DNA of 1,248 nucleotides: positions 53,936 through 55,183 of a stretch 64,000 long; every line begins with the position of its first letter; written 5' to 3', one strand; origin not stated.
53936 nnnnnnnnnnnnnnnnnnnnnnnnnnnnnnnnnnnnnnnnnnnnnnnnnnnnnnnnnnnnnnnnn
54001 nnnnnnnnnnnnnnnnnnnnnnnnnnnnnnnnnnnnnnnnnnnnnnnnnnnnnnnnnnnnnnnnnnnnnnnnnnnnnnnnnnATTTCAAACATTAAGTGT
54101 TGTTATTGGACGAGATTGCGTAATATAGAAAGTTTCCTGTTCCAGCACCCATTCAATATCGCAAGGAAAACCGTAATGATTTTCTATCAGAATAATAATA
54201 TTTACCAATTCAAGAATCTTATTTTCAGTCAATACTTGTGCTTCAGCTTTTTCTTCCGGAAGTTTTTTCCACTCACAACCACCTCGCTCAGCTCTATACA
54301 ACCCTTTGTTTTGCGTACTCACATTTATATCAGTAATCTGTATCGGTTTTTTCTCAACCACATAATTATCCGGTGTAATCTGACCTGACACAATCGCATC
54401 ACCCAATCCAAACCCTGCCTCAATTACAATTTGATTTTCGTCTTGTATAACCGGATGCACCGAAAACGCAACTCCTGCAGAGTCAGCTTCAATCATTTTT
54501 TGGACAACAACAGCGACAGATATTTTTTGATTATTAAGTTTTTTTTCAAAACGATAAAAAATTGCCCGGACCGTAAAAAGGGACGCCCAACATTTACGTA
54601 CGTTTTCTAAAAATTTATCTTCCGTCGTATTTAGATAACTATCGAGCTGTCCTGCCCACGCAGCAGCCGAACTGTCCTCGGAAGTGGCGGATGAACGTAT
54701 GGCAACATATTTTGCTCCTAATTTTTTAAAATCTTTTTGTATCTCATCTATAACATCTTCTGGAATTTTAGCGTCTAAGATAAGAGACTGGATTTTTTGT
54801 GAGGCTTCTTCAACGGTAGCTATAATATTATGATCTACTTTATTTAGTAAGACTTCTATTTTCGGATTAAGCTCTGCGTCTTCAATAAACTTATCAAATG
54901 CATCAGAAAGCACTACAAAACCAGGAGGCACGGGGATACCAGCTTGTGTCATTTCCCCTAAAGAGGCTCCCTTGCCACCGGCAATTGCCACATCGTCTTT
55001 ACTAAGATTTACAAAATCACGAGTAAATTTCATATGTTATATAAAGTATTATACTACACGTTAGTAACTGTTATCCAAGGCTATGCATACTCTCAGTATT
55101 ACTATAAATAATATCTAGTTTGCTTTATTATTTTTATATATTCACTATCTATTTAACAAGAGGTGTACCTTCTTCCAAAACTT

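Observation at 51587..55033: Split PPDK/rifampin-phosphotransferase-like enzyme: three co-framed ORFs separated by single in-frame TGA and TAA stops, inside the repeat-bounded insert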

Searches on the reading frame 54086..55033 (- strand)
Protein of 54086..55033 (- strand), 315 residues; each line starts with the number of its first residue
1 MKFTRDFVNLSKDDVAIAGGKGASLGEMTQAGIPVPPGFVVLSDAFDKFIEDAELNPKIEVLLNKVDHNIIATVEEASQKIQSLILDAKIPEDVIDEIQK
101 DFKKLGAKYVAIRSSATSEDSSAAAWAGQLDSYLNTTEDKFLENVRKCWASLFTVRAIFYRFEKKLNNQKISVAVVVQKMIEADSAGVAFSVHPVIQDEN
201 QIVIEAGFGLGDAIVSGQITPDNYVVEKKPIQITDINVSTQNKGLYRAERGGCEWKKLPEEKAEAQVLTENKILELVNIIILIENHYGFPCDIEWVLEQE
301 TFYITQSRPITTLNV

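Call 3: search_protein_families(library=pfam, proteins=[window:54086-55033:-], max_evalue=0.01)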
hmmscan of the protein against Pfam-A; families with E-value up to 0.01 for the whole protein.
window:54086-55033:- (315 aa): 1 family
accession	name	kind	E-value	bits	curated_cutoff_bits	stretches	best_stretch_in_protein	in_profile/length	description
PF01326.24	PPDK_N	-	1.2e-95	321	27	1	17-313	3-312/328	Pyruvate phosphate dikinase, AMP/ATP-binding domain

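Call 4: search_protein_families(library=ncbifam, proteins=[window:54086-55033:-], max_evalue=0.01)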
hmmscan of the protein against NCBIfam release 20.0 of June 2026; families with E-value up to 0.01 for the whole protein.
window:54086-55033:- (315 aa): 16 families
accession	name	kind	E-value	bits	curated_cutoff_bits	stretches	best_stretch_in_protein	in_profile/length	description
NF005057.0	PRK06464.1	equivalog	7.4e-96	321.9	598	1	3-313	6-338/798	phosphoenolpyruvate synthase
TIGR01418.1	PEP_synth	equivalog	3.6e-93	313.3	739.75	1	6-313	4-332/784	pyruvate, water dikinase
NF004878.0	PRK06241.1-3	subfamily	5.6e-91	306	945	1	5-313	6-314/891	phosphoenolpyruvate synthase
NF004877.0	PRK06241.1-2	subfamily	3.3e-86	290.3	866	1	5-313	6-315/869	phosphoenolpyruvate synthase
NF041857.1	RIF_Ptrans_rph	equivalog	3.8e-85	286.9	999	1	4-313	3-313/864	rifamycin-inactivating phosphotransferase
NF004879.0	PRK06241.1-4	equivalog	4e-81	273.4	976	1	3-313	4-315/868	phosphoenolpyruvate synthase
NF052631.1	prodigiosin_PigC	equivalog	5.7e-75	252.8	1300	1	13-313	11-300/883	prodigiosin ligase PigC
NF004881.0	PRK06241.2-2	equivalog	2.3e-72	244.6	883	1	15-313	16-313/898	phosphoenolpyruvate synthase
NF052632.1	undecylprod_RedH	equivalog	5.8e-71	239.6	1350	1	12-313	11-296/880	undecylprodigiosin ligase RedH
NF000283.1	RPH_KJ151292.1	equivalog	1.7e-57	195.3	1700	1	11-313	13-316/865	rifamycin-inactivating phosphotransferase Rph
NF004880.0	PRK06241.2-1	equivalog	2.4e-53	181.3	972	1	10-313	10-283/837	phosphoenolpyruvate synthase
NF004883.0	PRK06241.2-4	equivalog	2.4e-52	178.2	1063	1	18-313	32-330/928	phosphoenolpyruvate synthase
NF004882.0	PRK06241.2-3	equivalog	5.6e-33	114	850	1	13-313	10-279/827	phosphoenolpyruvate synthase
TIGR01828.1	pyru_phos_dikin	equivalog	7.8e-15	53.9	843.45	1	3-80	3-77/865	pyruvate, phosphate dikinase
NF004531.0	PRK05878.1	equivalog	3.3e-10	39.2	456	2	14-69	22-75/534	pyruvate, phosphate dikinase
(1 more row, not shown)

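Call 14: find_homologous_proteins(query=window:54086-55033:-)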
Query window:54086-55033:- (315 aa): 6871 proteins with E <= 0.001 among 8000 candidates; the best 120 are listed.
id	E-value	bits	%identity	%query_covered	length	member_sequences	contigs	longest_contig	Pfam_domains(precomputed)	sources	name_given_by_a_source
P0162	1.8e-202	689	100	100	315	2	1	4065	PF01326.25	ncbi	-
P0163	7.1e-144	497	70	99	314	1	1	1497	PF01326.25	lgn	-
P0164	2.7e-143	495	69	100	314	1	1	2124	PF01326.25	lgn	-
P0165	3.8e-143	494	70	99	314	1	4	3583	PF01326.25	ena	-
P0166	3.2e-140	485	69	99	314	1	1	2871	PF01326.25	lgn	-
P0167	5.8e-140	484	69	99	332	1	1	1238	PF01326.25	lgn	-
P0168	1.9e-138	479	68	100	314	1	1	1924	PF01326.25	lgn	-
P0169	5.6e-138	477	67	99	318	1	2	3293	PF01326.25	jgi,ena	-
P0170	7.3e-138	477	65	100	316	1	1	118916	PF01326.25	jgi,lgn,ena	-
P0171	9.9e-138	477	66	99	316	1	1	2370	PF01326.25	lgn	-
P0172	1.4e-137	476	67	99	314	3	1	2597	PF01326.25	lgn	-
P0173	8.7e-137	473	68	99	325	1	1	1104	PF01326.25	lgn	-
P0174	8.9e-137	473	68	100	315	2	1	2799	PF01326.25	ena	-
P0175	1.1e-136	473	67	99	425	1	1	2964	PF01326.25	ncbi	-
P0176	1.5e-136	473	66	100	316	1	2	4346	PF01326.25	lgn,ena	-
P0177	2.1e-136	472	66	99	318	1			PF01326.25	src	-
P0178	2.1e-136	472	66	99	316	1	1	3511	PF01326.25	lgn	-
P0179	3.0e-136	472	67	99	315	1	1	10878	PF01326.25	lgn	-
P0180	3.1e-136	472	67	100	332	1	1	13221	PF01326.25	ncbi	-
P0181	3.6e-136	471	67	100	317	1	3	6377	PF01326.25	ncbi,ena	-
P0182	5.4e-136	471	66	100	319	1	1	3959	PF01326.25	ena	-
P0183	1.1e-135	470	68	99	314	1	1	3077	PF01326.25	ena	-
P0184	1.6e-135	469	66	99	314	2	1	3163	PF01326.25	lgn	-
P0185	2.0e-135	469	68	99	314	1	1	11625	PF01326.25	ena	-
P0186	2.4e-135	469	66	99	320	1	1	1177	PF01326.25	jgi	jgi:pyruvate,water dikinase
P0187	3.2e-135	468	65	99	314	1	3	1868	PF01326.25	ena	-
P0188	3.3e-135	468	66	99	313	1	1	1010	PF01326.25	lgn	-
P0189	4.1e-135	468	65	99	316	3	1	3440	PF01326.25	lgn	-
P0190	5.3e-135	468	66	99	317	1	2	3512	PF01326.25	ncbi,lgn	-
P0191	7.3e-135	467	67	100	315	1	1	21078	PF01326.25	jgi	jgi:pyruvate, water dikinase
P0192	9.6e-135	467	66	100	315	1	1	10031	PF01326.25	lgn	-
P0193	9.7e-135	467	67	98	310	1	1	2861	PF01326.25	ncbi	-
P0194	1.0e-134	467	68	99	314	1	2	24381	PF01326.25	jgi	-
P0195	1.4e-134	466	66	99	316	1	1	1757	PF01326.25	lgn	-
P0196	2.3e-134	466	66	99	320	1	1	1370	PF01326.25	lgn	-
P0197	2.7e-134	465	66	100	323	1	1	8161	PF01326.25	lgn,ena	-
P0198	3.1e-134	465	66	100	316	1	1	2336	PF01326.25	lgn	-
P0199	6.1e-134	464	66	99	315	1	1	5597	PF01326.25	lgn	-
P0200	6.4e-134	464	67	99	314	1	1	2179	PF01326.25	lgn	-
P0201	8.6e-134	464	66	100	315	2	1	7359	PF01326.25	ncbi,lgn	-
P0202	9.6e-134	463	66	99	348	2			PF01326.25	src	-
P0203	9.7e-134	463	65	99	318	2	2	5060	PF01326.25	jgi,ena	-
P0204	1.0e-133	463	67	99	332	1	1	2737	PF01326.25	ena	-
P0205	1.1e-133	463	66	99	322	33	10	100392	PF01326.25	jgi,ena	-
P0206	1.6e-133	463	66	99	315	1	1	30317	PF01326.25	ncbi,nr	ncbi:MAG: PEP/pyruvate-binding domain-containing protein [Candidatus Moranbacteria bacterium]|nr:PEP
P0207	1.7e-133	463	66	99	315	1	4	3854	PF01326.25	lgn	-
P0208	2.0e-133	462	65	100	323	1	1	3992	PF01326.25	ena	-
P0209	2.0e-133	462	65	100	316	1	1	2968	PF01326.25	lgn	-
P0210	2.2e-133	462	65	99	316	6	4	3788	PF01326.25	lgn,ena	-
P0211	2.2e-133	462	64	100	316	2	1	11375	PF01326.25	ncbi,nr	ncbi:MAG TPA: PEP/pyruvate-binding domain-containing protein [Candidatus Paceibacterota bacterium]|n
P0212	2.2e-133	462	65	99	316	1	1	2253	PF01326.25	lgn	-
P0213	2.3e-133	462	65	99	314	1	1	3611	PF01326.25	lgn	-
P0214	2.3e-133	462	66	100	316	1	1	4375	PF01326.25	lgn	-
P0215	2.3e-133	462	63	100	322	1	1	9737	PF01326.25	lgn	-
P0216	2.9e-133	462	67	99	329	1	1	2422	PF01326.25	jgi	-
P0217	3.1e-133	462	66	100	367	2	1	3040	PF01326.25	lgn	-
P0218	3.2e-133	462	65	99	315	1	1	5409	PF01326.25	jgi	jgi:pyruvate, water dikinase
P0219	3.4e-133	462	66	99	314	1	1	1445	PF01326.25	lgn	-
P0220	3.7e-133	462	65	99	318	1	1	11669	PF01326.25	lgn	-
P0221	4.7e-133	461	66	99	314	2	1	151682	PF01326.25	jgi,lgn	jgi:pyruvate,water dikinase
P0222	6.3e-133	461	65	99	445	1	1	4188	PF01326.25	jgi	jgi:pyruvate, water dikinase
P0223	7.1e-133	461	67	99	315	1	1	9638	PF01326.25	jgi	jgi:pyruvate,water dikinase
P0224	8.2e-133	460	65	99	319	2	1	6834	PF01326.25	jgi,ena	-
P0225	8.5e-133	460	65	100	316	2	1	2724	PF01326.25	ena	-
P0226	8.6e-133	460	65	98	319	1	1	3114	PF01326.25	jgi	-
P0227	9.1e-133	460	65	99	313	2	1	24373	PF01326.25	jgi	jgi:pyruvate,water dikinase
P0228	9.6e-133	460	67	100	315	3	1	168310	PF01326.25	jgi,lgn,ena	-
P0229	1.2e-132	460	65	99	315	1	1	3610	PF01326.25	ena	-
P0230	1.4e-132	460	65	99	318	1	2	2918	PF01326.25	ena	-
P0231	1.5e-132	459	65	100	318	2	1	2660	PF01326.25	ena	-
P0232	1.6e-132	459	67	97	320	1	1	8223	PF01326.25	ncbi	-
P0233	1.8e-132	459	65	99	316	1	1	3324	PF01326.25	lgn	-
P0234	1.9e-132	459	66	100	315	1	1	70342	PF01326.25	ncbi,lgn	ncbi:MAG: PEP/pyruvate-binding domain-containing protein [Patescibacteria group bacterium]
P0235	2.0e-132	459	64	100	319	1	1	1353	PF01326.25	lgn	-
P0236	2.1e-132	459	66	99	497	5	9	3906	PF01326.25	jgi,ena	-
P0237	2.1e-132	459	65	99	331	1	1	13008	PF01326.25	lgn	-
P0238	2.2e-132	459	65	99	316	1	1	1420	PF01326.25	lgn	-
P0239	2.2e-132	459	66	99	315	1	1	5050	PF01326.25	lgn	-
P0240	2.3e-132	459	63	100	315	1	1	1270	PF01326.25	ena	-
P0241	2.7e-132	459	66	99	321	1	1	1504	PF01326.25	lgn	-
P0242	2.7e-132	459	65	99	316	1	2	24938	PF01326.25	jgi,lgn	-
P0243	3.1e-132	458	66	99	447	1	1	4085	PF01326.25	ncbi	-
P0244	3.1e-132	458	65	100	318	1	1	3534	PF01326.25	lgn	-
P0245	3.2e-132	458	65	99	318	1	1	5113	PF01326.25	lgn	-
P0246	3.3e-132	458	65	99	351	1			PF01326.25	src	-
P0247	3.9e-132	458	62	100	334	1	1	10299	PF01326.25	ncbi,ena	-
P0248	4.7e-132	458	64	100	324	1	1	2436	PF01326.25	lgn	-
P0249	4.9e-132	458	64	100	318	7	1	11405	PF01326.25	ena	-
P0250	5.1e-132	458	66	99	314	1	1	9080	PF01326.25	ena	-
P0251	6.1e-132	458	65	100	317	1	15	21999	PF01326.25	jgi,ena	-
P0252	6.2e-132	458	65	99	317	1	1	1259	PF01326.25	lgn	-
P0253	7.2e-132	457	67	99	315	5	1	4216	PF01326.25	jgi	jgi:pyruvate,water dikinase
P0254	7.7e-132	457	65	99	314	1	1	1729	PF01326.25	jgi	jgi:pyruvate,water dikinase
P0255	7.7e-132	457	65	100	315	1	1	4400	PF01326.25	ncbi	-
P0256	7.8e-132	457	64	100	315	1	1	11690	PF01326.25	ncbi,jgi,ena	ncbi:MAG: PEP/pyruvate-binding domain-containing protein [Candidatus Paceibacterota bacterium]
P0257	7.8e-132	457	65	99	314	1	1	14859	PF01326.25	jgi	-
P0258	8.4e-132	457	65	99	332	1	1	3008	PF01326.25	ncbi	-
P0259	9.4e-132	457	63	100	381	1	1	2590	PF01326.25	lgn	-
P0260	1.0e-131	457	64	100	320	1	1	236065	PF01326.25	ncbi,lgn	-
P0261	1.1e-131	457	64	100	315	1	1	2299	PF01326.25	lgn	-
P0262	1.1e-131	457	65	100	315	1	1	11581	PF01326.25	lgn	-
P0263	1.2e-131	457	65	99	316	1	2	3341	PF01326.25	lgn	-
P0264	1.2e-131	457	64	99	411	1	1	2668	PF01326.25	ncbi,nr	ncbi:hypothetical protein KKF60_02855, partial [Patescibacteria group bacterium]|nr:hypothetical pro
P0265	1.5e-131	456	65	100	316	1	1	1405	PF01326.25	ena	-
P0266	1.7e-131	456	65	100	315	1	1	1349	PF01326.25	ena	-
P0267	2.0e-131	456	64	100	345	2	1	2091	PF01326.25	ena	-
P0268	2.1e-131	456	65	100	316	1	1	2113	PF01326.25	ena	-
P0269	2.2e-131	456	65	100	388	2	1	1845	PF01326.25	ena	-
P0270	2.9e-131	455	65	99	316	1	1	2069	PF01326.25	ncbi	-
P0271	2.9e-131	455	66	99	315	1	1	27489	PF01326.25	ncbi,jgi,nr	ncbi:hypothetical protein C4572_03750 [Candidatus Parcubacteria bacterium]|nr:MAG: hypothetical prot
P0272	3.5e-131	455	65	99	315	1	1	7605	PF01326.25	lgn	-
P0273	3.5e-131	455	64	100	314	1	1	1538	PF01326.25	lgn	-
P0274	3.6e-131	455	65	99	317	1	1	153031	PF01326.25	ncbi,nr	ncbi:MAG: PEP/pyruvate-binding domain-containing protein [Candidatus Pacebacteria bacterium]|nr:PEP/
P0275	4.2e-131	455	65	99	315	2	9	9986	PF01326.25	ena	-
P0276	4.2e-131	455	65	100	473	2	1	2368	PF01326.25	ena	-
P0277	4.5e-131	455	67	100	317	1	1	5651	PF01326.25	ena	-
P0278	5.2e-131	454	65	99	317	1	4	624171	PF01326.25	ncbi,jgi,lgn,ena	-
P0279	5.8e-131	454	64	100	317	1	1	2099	PF01326.25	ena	-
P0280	6.0e-131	454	64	99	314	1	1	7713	PF01326.25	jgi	-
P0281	6.7e-131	454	66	99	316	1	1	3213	PF01326.25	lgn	-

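Call 39: search_solved_structures(query=window:54086-55033:-, max_evalue=1e-10)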
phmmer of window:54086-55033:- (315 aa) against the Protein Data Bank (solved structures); distinct sequences matched with E-value up to 1e-10: 8.
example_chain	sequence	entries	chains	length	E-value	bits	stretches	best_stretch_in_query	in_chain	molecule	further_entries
8a8e_A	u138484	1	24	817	1.2e-67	231.6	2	59-314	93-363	Phosphoenolpyruvate synthase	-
9dae_A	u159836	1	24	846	2e-67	230.9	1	9-239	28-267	Phosphoenolpyruvate synthase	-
5hv6_A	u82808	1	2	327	1.1e-58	202.2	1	7-312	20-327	Phosphoenolpyruvate synthase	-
5fbs_A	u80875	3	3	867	2e-58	201.3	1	9-313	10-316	Phosphoenolpyruvate synthase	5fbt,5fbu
5hv2_A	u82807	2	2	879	2.1e-58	201.3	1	7-313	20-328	Phosphoenolpyruvate synthase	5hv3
5hv1_A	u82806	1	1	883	2.1e-58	201.3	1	7-313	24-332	Phosphoenolpyruvate synthase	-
9goj_A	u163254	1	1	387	4.8e-55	190.2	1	2-302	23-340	Phosphoenolpyruvate synthase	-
2ols_A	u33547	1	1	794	1.1e-39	139.8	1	7-312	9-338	Phosphoenolpyruvate synthase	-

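Call 42: search_protein_families(library=padloc, proteins=[window:54086-55033:-], max_evalue=0.01)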
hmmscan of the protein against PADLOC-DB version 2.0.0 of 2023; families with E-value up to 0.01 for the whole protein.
window:54086-55033:- (315 aa): 0 families

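Call 64: find_encoding_contigs(protein=P0170, flank=8000, max_places=1)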
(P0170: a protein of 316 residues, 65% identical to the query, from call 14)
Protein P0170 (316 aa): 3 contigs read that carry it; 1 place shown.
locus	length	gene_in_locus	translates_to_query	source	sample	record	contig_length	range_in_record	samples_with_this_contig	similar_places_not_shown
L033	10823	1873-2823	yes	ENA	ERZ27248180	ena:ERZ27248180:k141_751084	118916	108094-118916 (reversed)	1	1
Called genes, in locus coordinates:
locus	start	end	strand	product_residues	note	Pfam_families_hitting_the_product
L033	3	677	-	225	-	?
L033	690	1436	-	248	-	PF13529:Peptidase_C39_2, PF03412:Peptidase_C39 (faint)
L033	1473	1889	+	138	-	PF04677:CwfJ_C_1 (weak), PF11969:DcpS_C, PF01230:HIT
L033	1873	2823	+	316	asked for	PF01326:PPDK_N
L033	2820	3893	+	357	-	PF00391:PEP-utilizers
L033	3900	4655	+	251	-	PF00300:His_Phos_1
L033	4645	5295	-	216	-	PF00573:Ribosomal_L4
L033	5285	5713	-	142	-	PF00297:Ribosomal_L3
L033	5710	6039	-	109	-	PF00338:Ribosomal_S10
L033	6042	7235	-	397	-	PF00009:GTP_EFTU, PF03144:GTP_EFTU_D2, PF03143:GTP_EFTU_D3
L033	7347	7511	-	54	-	-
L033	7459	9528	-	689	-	PF00009:GTP_EFTU, PF03144:GTP_EFTU_D2, PF22042:EF-G_D2, PF14492:EFG_III, PF16658:RF3_C, PF03764:EFG_IV, PF00679:EFG_C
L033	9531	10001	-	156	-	PF00177:Ribosomal_S7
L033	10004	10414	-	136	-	PF00164:Ribosom_S12_S23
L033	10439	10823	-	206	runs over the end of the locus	PF02163:Peptidase_M50 (weak)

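Call 65: find_encoding_contigs(protein=P0278, flank=8000, max_places=1)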
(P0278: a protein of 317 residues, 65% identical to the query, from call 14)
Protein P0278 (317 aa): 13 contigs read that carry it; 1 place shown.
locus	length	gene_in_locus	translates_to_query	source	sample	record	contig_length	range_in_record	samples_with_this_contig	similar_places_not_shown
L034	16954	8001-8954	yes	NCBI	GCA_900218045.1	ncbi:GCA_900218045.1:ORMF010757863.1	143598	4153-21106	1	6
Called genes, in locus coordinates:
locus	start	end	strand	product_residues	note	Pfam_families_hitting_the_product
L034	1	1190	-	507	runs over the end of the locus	PF13231:PMT_2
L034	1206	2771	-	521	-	PF13506:Glyco_transf_21, PF00535:Glycos_transf_2, PF13641:Glyco_tranf_2_3, PF13632:Glyco_trans_2_3, PF03552:Cellulose_synt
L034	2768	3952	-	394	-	PF01270:Glyco_hydro_8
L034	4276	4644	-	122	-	PF16320:Ribosomal_L12_N, PF00542:Ribosomal_L12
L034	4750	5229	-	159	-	PF00466:Ribosomal_L10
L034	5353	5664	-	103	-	-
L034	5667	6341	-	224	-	PF01135:PCMT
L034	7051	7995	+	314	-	-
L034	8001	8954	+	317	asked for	PF01326:PPDK_N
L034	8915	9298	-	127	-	-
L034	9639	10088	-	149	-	-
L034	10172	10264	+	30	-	-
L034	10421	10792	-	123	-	-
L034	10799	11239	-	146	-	PF00889:EF_TS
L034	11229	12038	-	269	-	PF00318:Ribosomal_S2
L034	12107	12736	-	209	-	PF01746:tRNA_m1G_MT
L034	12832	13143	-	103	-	PF13083:KH_KhpA-B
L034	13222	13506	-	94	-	PF00886:Ribosomal_S16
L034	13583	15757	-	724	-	PF00005:ABC_tran (faint), PF02463:SMC_N, PF13175:AAA_15, PF13476:AAA_23, PF13555:AAA_29, PF13304:AAA_21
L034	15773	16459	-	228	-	PF22935:RM44_endonuclase, PF14622:Ribonucleas_3_3, PF00636:Ribonuclease_3, PF00035:dsrm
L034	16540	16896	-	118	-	PF01029:NusB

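Call 70: search_protein_families(library=pfam, proteins=[L034:7051-7995:+, L033:2820-3893:+, L033:3900-4655:+], max_evalue=1)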
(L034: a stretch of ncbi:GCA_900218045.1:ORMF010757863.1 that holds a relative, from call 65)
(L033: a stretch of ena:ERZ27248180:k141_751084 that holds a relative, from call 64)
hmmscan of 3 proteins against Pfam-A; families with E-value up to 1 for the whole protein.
L034:7051-7995:+ (314 aa): 2 families
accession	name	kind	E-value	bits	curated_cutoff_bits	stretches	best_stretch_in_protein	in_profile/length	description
PF00300.27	His_Phos_1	-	3.2e-05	24.1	21.7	1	198-301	99-189/194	Histidine phosphatase superfamily (branch 1)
PF14532.12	Sigma54_activ_2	-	0.19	12.4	25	0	139-192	33-85/138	Sigma-54 interaction domain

L033:2820-3893:+ (357 aa): 1 family
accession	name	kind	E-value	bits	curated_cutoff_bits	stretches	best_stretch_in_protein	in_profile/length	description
PF00391.29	PEP-utilizers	-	3.2e-24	84.7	23.1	1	278-349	1-72/72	PEP-utilising enzyme, mobile domain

L033:3900-4655:+ (251 aa): 2 families
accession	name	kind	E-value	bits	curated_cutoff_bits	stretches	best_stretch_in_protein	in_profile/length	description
PF00300.27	His_Phos_1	-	8.8e-12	45.5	21.7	1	25-167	3-137/194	Histidine phosphatase superfamily (branch 1)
PF04055.27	Radical_SAM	-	0.074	13.7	29.5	1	42-192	20-159/166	Radical SAM superfamily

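Call 72: list_cluster_members(proteins=[window:54086-55033:-, window:53159-54082:-, window:51587-53152:-, window:58145-59371:-])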
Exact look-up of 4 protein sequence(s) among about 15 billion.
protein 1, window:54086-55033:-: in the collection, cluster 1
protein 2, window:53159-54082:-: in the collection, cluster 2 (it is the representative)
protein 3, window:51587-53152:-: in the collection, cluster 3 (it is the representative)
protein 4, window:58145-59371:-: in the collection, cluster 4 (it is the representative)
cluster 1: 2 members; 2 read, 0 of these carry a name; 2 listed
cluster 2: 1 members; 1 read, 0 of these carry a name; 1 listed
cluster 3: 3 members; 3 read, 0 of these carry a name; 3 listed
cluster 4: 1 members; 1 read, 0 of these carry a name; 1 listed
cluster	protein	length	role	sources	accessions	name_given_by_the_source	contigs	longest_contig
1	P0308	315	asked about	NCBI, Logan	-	-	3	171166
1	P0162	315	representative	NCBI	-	-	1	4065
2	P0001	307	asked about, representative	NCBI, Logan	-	-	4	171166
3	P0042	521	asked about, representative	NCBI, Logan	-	-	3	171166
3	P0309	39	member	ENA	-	-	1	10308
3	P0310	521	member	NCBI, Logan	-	-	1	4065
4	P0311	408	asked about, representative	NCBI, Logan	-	-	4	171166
